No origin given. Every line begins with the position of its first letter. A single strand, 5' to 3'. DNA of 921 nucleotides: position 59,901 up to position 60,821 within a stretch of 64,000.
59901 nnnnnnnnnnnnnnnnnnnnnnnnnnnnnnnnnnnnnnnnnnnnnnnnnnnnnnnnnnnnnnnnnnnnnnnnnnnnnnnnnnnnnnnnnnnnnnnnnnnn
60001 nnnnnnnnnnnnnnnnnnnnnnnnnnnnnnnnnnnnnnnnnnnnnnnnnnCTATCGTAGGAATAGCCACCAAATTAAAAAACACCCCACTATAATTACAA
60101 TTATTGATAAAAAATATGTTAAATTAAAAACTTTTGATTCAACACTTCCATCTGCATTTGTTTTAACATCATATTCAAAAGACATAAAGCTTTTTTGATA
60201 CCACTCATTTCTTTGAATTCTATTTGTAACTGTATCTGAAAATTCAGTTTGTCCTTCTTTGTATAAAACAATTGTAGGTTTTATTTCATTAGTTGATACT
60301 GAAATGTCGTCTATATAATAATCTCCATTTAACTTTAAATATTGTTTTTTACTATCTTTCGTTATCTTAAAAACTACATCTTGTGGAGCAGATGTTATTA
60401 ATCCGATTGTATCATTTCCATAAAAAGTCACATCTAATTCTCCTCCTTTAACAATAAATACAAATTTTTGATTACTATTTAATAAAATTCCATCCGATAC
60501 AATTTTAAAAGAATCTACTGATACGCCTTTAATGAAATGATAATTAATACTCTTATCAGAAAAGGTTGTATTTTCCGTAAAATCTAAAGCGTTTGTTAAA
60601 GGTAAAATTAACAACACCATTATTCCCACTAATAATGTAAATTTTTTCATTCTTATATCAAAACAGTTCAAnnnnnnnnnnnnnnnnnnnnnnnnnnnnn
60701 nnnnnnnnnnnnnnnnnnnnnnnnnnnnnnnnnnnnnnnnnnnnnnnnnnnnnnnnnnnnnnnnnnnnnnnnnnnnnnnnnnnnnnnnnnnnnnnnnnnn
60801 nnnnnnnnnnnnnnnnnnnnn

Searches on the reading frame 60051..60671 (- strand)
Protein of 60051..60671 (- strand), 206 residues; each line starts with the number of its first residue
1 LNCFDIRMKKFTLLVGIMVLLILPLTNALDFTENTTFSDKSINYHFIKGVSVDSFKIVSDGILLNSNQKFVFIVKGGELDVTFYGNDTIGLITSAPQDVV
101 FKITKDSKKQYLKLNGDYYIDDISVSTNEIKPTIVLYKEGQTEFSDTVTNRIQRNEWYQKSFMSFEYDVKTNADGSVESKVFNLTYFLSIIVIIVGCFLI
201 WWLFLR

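Call 97: find_encoding_contigs(protein=window:60051-60671:-, flank=10000, max_places=2)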
Protein window:60051-60671:- (206 aa): no gene with exactly this product is on record in the collection.
